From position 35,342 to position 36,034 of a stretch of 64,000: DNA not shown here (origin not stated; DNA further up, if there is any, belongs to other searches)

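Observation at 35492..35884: Lone Mms6/MamD-family magnetosome gene outside any magnetosome island, lacking the acidic tail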

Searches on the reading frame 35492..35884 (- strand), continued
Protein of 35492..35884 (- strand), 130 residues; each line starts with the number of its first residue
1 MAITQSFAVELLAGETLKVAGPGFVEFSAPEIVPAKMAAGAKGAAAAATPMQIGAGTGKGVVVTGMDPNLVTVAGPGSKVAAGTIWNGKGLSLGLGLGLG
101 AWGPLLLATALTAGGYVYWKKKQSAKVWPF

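Call 42: search_protein_families(library=ncbifam, proteins=[L010:7940-9013:+, P0037, P0029, P0034, P0035, P0044, P0047, P0051, P0053, P0046], max_evalue=0.01)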
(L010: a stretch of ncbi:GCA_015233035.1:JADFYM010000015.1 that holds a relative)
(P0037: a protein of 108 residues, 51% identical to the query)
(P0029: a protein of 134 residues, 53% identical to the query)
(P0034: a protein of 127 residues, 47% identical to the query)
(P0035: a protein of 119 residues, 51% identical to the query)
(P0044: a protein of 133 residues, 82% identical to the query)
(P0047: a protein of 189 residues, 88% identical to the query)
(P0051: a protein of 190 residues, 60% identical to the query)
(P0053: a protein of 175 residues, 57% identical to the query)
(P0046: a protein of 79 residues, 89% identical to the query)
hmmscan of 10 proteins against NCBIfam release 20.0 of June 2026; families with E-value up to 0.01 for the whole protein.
L010:7940-9013:+ (357 aa): 2 families
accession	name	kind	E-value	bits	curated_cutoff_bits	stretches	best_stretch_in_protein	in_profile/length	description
NF040916.1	MamD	equivalog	8.5e-80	268.3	100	1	4-348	3-304/318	magnetosome protein MamD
NF040917.1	Mms6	equivalog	5.4e-07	30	200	1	224-351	32-144/155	magnetic particle specific iron-binding protein Mms6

P0037 (108 aa): 3 families
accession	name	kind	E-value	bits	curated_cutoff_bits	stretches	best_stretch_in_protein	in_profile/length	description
NF040916.1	MamD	equivalog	7.7e-17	61.5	100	1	29-101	224-301/318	magnetosome protein MamD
NF040917.1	Mms6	equivalog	1.3e-13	51.5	200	1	30-98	68-135/155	magnetic particle specific iron-binding protein Mms6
NF040985.1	MamG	equivalog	8.1e-13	48.5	100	1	28-97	15-85/102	magnetosome protein MamG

P0029 (134 aa): 3 families
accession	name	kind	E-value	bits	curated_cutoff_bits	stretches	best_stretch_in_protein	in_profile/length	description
NF040916.1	MamD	equivalog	3e-14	53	100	1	31-129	198-303/318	magnetosome protein MamD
NF040917.1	Mms6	equivalog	4.1e-11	43.3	200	1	34-122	50-131/155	magnetic particle specific iron-binding protein Mms6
NF040985.1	MamG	equivalog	3.2e-06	27.3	100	1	43-122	7-83/102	magnetosome protein MamG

P0034 (127 aa): 3 families
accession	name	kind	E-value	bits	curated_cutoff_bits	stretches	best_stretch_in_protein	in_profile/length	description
NF040917.1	Mms6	equivalog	1.6e-14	54.4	200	1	28-117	44-135/155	magnetic particle specific iron-binding protein Mms6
NF040916.1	MamD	equivalog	2.2e-14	53.4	100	1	35-121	216-301/318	magnetosome protein MamD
NF040985.1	MamG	equivalog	1.9e-07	31.2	100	1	42-107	17-79/102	magnetosome protein MamG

P0035 (119 aa): 3 families
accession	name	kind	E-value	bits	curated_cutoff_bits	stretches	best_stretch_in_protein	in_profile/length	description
NF040916.1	MamD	equivalog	1.2e-14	54.3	100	1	16-107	206-301/318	magnetosome protein MamD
NF040917.1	Mms6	equivalog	8.4e-12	45.6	200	1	30-102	52-131/155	magnetic particle specific iron-binding protein Mms6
NF040985.1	MamG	equivalog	4.8e-11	42.8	100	1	34-95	16-75/102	magnetosome protein MamG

P0044 (133 aa): 3 families
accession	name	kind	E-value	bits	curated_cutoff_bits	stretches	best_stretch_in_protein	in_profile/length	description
NF040916.1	MamD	equivalog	1.3e-19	70.6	100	1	16-125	203-313/318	magnetosome protein MamD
NF040917.1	Mms6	equivalog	6.2e-17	62.3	200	1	2-120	22-149/155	magnetic particle specific iron-binding protein Mms6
NF040985.1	MamG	equivalog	4.4e-09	36.5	100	1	25-110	20-90/102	magnetosome protein MamG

P0047 (189 aa): 3 families
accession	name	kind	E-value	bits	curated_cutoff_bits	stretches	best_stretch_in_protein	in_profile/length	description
NF040917.1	Mms6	equivalog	1.2e-16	61.3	200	1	57-184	18-155/155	magnetic particle specific iron-binding protein Mms6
NF040916.1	MamD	equivalog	6.6e-15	55.1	100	1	82-182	210-314/318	magnetosome protein MamD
NF040985.1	MamG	equivalog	5.1e-06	26.7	100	1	84-168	8-94/102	magnetosome protein MamG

P0051 (190 aa): 4 families
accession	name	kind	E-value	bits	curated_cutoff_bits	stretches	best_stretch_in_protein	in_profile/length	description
NF040916.1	MamD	equivalog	2.1e-48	165.2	100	2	3-113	2-109/318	magnetosome protein MamD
NF040917.1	Mms6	equivalog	5.2e-13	49.5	200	1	85-182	45-139/155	magnetic particle specific iron-binding protein Mms6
NF040985.1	MamG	equivalog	1.7e-09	37.8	100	1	101-178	11-89/102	magnetosome protein MamG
NF003377.0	PRK04452.1-3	subfamily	0.0058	15.6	527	1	100-136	358-394/432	acetyl-CoA decarbonylase/synthase complex subunit delta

P0053 (175 aa): 4 families
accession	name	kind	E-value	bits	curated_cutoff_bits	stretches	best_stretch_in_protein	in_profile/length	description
NF040916.1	MamD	equivalog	5.5e-20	71.8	100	1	11-160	178-315/318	magnetosome protein MamD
NF040917.1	Mms6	equivalog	1.8e-12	47.8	200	1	37-143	31-135/155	magnetic particle specific iron-binding protein Mms6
NF040985.1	MamG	equivalog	2e-09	37.6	100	1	57-146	6-92/102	magnetosome protein MamG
NF033158.1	Myrrcad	domain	0.0028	17.1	33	1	122-147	13-35/36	MyrrCad domain-containing protein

P0046 (79 aa): 3 families
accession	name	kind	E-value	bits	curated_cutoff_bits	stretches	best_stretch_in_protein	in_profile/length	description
NF040917.1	Mms6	equivalog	1.4e-18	67.6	200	1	2-66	84-149/155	magnetic particle specific iron-binding protein Mms6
NF040916.1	MamD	equivalog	6.3e-17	61.8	100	1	3-65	242-307/318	magnetosome protein MamD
NF040985.1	MamG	equivalog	6.7e-13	48.7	100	1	7-57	40-91/102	magnetosome protein MamG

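Call 43: predict_structure(alignment_id=A1)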
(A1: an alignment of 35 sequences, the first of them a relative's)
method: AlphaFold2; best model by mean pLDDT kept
length: 130 residues; sequences in the alignment: 35
mean_pLDDT: 51.1   pTM: 0.17
mean pLDDT of the five models: 51.1, 49.5, 48.2, 46.6, 46.5
residues with pLDDT >= 90: 0; 70-90: 0; 50-70: 64; < 50: 66
segments of 3 or more residues with pLDDT < 50: 1-3, 8-11, 15-21, 35-57, 59-63, 66-68, 72-79, 81-83
pLDDT, mean of each block of 10 residues (from residue 1): 48 49 52 45 42 46 49 44 49 55 64 64 57
secondary structure, 60 per line:
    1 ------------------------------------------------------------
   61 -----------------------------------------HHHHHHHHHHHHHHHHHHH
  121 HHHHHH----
elements in order: H102-126

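Call 61: search_protein_representatives(alignment_id=A1)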
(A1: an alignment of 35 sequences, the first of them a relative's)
Query: 35 sequences, 130 profile positions. Proteins with E-value up to 0.001 (for the whole library): 196; up to 1e-10: 61; up to 1e-30: 6. The best 150 are listed.
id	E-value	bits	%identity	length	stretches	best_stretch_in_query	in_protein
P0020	4.4e-51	188.7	-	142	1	1-130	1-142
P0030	1.9e-39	151.1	-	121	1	2-130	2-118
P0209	8.2e-37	142.6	-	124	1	1-130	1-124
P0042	1.8e-36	141.5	-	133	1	1-129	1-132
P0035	1.3e-34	135.4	-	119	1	1-130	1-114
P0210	2.1e-33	131.6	-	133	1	1-129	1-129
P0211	4.1e-28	114.5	-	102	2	60-130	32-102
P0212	1.0e-23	100.3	-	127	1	1-130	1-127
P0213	9.4e-19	84.2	-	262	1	11-130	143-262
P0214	3.5e-18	82.3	-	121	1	51-123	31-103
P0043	1.2e-16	77.4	-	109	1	46-124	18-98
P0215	1.3e-16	77.2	-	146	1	31-121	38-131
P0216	3.4e-16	75.9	-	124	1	1-130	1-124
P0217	3.5e-16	75.9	-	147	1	44-124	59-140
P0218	5.0e-16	75.4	-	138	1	23-126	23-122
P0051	1.7e-14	70.4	-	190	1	29-125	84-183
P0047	1.7e-13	67.2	-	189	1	18-123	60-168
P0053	1.7e-12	64.0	-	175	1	35-125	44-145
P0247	2.0e-11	60.5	-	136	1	1-130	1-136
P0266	1.9e-10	57.3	-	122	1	1-123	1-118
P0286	1.4e-09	54.5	-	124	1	1-123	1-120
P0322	2.2e-07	47.4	-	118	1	1-128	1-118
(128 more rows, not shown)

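Call 63: list_cluster_members(proteins=[P0209, P0210, P0211, P0212, P0213, P0216, P0247, P0266, P0286, P0322])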
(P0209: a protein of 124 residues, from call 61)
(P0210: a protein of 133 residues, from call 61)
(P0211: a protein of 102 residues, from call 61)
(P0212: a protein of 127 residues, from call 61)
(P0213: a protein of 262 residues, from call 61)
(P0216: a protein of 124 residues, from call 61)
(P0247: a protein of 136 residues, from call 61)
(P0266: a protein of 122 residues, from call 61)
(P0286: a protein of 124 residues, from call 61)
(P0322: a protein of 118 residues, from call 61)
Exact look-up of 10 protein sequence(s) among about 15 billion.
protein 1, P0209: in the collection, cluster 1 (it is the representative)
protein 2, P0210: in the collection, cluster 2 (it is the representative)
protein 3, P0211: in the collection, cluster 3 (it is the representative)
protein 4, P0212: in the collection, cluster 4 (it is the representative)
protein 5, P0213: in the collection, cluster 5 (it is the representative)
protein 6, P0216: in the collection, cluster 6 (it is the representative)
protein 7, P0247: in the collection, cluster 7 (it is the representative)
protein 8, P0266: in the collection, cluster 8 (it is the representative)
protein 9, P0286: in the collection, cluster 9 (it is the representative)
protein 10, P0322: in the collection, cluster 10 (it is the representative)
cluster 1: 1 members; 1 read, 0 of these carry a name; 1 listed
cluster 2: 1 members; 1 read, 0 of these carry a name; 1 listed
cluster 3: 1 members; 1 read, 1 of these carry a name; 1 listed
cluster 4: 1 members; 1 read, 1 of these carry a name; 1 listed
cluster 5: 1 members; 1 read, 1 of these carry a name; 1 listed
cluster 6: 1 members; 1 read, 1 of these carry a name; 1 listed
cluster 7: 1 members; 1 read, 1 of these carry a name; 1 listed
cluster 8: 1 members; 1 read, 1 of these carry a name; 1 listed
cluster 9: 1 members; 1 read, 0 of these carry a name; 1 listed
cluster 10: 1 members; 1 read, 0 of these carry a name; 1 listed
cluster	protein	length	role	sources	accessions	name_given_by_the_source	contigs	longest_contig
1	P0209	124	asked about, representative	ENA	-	-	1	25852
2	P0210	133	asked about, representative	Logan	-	-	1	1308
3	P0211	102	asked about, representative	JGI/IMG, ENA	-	hypothetical protein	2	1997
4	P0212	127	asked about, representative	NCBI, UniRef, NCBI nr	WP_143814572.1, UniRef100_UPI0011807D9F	hypothetical protein [Magnetofaba australis] | hypothetical protein n=1 Tax=Magnetofaba australis TaxID=1472297 RepID=UPI0011807D9F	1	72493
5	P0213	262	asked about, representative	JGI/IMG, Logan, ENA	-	hypothetical protein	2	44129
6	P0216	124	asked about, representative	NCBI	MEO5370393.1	MAG: hypothetical protein H7833_10040 [Magnetococcus sp. DMHC-1]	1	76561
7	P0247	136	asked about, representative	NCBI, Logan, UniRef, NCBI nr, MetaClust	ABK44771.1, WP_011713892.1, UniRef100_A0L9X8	conserved hypothetical protein [Magnetococcus marinus MC-1] | Uncharacterized protein n=1 Tax=Magnetococcus marinus (strain ATCC BAA-1437 / JCM 17883 / ... | hypothetical protein [Magnetococcus marinus]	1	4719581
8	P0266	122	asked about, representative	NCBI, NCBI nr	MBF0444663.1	MAG: hypothetical protein HQL68_03675 [Magnetococcales bacterium] | hypothetical protein [Magnetococcales bacterium]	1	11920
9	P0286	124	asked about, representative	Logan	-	-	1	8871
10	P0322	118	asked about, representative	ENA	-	-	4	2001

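Call 72: list_cluster_members(proteins=[P0093, P0113, P0095, P0037, P0035, P0213, P0044, P0047])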
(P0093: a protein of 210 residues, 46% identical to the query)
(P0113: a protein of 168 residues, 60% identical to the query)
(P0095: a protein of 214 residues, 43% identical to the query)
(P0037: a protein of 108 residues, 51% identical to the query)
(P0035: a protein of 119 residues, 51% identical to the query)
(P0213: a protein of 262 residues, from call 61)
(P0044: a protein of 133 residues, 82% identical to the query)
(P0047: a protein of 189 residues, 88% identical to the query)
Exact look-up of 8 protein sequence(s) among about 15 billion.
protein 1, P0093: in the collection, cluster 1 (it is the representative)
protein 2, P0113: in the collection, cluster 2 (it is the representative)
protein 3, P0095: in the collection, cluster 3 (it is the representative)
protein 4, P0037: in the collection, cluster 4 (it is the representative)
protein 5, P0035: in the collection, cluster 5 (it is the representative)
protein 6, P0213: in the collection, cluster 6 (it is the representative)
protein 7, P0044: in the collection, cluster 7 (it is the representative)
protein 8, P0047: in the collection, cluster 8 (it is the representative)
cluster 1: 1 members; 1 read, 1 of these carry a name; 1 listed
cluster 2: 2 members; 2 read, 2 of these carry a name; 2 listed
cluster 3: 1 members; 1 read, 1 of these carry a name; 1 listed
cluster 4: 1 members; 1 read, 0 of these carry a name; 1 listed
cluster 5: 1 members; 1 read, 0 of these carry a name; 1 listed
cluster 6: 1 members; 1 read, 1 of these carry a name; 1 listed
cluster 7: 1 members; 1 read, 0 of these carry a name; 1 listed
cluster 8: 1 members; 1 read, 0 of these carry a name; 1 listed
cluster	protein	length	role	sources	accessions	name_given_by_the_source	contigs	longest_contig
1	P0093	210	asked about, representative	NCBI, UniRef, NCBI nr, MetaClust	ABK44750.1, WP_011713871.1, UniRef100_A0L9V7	hypothetical protein Mmc1_2249 [Magnetococcus marinus MC-1] | Magnetosome protein MamS/MamX domain-containing protein n=1 Tax=Magnetococcus marinus ... | magnetosome protein MamS [Magnetococcus marinus]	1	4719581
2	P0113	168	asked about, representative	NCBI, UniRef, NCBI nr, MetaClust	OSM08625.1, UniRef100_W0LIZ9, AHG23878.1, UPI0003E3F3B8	putative Magnetosome protein MamS [Magnetofaba australis IT-1] | MamS n=1 Tax=Magnetofaba australis IT-1 TaxID=1434232 RepID=W0LIZ9_9PROT | MamS [Magnetofaba australis IT-1]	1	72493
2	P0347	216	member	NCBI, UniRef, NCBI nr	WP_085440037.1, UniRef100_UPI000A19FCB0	magnetosome protein MamS [Magnetofaba australis] | magnetosome protein MamS n=1 Tax=Magnetofaba australis TaxID=1472297 RepID=UPI000A19FCB0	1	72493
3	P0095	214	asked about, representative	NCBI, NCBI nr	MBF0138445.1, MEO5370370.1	MAG: hypothetical protein H7833_09925 [Magnetococcus sp. DMHC-1] | hypothetical protein [Magnetococcales bacterium]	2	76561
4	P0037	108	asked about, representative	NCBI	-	-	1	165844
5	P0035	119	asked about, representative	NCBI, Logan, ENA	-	-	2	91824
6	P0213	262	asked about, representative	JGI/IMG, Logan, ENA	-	hypothetical protein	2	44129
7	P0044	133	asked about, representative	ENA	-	-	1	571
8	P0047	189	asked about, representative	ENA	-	-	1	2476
